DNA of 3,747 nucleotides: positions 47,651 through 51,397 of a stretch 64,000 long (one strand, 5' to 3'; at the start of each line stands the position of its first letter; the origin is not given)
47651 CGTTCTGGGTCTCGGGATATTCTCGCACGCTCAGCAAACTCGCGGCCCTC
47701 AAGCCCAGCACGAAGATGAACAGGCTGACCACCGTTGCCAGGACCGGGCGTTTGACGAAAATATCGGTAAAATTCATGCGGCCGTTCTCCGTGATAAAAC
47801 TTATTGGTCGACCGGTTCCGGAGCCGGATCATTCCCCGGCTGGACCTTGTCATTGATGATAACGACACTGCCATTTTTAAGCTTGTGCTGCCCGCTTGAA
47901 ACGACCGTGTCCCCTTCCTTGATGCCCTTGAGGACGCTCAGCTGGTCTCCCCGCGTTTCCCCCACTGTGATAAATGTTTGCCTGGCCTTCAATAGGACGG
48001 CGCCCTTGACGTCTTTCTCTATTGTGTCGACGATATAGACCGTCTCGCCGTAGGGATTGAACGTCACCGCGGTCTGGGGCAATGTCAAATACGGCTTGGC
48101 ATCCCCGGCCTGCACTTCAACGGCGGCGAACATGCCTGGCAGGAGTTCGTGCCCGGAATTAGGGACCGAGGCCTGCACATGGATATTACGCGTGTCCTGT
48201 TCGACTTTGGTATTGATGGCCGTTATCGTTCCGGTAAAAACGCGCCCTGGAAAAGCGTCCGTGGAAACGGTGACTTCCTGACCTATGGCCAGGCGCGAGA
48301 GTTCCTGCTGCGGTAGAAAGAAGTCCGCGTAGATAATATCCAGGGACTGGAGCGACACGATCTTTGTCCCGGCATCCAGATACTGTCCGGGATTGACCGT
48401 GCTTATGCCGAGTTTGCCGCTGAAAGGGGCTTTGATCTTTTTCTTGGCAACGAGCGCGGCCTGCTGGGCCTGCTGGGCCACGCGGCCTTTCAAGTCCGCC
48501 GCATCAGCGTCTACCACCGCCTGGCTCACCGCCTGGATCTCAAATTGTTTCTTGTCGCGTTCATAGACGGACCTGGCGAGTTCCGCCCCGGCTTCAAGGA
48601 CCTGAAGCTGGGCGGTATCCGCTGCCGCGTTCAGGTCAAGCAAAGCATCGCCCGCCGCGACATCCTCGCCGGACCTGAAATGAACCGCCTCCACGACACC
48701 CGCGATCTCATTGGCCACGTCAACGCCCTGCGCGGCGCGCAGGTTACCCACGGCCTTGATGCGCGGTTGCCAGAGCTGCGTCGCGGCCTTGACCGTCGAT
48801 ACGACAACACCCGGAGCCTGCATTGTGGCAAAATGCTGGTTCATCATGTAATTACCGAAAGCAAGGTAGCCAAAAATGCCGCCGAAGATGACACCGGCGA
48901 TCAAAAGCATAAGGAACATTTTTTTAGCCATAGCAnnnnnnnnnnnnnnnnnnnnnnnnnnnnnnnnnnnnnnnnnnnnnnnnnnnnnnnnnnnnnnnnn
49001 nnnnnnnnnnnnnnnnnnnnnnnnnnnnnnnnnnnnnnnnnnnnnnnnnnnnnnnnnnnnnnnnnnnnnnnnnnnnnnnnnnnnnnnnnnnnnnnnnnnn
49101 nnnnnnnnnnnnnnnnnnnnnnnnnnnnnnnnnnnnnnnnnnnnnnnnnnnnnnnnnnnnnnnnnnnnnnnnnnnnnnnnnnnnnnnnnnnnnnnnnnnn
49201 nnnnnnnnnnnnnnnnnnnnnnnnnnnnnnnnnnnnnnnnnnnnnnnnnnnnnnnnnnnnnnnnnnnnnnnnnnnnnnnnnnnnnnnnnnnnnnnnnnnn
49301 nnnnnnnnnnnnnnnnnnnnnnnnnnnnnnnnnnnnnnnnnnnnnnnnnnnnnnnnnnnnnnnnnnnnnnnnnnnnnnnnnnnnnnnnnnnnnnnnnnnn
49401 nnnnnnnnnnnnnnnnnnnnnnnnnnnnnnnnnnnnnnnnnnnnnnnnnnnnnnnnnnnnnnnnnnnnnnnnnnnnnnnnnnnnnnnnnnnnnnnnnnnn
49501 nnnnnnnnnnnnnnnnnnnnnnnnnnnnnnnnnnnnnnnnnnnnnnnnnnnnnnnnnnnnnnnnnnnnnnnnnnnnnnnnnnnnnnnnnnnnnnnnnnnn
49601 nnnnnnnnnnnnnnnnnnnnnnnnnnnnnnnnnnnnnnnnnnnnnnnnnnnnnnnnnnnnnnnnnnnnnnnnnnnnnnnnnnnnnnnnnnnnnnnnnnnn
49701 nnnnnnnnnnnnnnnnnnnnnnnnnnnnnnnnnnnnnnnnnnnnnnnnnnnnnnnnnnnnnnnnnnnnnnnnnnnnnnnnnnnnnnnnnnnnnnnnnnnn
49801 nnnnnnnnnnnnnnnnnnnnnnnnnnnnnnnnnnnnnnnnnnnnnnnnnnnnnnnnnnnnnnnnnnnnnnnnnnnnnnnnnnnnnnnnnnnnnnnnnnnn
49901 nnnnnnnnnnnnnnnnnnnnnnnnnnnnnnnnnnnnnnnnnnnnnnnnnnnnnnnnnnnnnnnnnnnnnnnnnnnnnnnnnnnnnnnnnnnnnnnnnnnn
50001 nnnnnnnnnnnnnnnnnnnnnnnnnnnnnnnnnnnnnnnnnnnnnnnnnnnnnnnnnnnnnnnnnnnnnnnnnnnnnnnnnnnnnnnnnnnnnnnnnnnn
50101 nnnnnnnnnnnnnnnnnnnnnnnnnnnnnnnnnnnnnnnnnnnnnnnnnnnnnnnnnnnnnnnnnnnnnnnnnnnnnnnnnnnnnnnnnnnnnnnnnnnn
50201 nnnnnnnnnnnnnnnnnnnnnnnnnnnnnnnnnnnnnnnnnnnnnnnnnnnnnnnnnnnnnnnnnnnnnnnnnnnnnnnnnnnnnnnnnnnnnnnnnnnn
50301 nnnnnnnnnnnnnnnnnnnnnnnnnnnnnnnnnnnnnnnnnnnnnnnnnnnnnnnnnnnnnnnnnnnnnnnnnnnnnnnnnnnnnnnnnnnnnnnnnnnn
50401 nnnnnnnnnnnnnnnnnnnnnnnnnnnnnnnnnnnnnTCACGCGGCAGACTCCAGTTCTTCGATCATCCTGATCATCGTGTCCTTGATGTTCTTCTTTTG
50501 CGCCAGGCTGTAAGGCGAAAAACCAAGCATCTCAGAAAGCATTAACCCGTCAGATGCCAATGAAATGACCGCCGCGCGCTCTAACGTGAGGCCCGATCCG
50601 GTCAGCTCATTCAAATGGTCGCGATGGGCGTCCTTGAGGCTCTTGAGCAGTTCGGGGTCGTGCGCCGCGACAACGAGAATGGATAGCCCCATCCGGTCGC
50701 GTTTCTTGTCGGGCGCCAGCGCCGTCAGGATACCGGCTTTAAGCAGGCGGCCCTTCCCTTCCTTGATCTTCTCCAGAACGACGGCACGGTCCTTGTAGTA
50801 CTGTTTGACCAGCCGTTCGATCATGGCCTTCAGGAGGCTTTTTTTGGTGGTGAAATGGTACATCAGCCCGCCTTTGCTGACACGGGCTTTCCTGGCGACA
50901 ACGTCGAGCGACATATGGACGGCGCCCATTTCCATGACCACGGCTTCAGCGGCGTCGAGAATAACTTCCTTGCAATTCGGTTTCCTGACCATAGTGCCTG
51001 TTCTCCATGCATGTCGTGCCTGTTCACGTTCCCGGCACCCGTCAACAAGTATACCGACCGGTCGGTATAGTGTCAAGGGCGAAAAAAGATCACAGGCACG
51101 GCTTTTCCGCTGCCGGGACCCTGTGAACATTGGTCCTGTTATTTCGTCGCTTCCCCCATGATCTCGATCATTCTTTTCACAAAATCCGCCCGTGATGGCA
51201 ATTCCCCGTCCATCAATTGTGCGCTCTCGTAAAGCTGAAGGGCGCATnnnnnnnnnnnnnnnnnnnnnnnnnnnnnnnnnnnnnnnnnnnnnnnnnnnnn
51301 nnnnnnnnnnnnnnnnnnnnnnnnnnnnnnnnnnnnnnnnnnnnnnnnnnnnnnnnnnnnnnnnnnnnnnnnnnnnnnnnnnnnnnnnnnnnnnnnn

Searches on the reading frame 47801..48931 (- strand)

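Call 16: search_protein_families(library=pfam, proteins=[window:47801-48931:-], max_evalue=0.001)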
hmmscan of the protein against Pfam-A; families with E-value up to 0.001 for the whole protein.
window:47801-48931:- (376 aa): 2 families
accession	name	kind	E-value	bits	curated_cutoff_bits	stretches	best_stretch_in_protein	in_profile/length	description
PF16576.10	HlyD_D23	-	4.1e-28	98.6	30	1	57-269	5-214/214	Barrel-sandwich domain of CusB or HlyD membrane-fusion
PF13437.12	HlyD_3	-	1e-17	65.2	22.2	1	165-266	1-106/106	HlyD family secretion protein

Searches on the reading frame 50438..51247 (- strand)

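Call 16: search_protein_families(library=pfam, proteins=[window:50438-51247:-], max_evalue=0.001)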
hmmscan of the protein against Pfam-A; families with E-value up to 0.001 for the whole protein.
window:50438-51247:- (269 aa): 2 families
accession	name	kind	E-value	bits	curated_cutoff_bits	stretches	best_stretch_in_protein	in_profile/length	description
PF17937.6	TetR_C_28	-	6.1e-15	55.8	26.4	1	166-263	1-96/96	Tetracyclin repressor-like, C-terminal domain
PF00440.29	TetR_N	-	2.1e-08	34.2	24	1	96-142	1-47/47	Bacterial regulatory proteins, tetR family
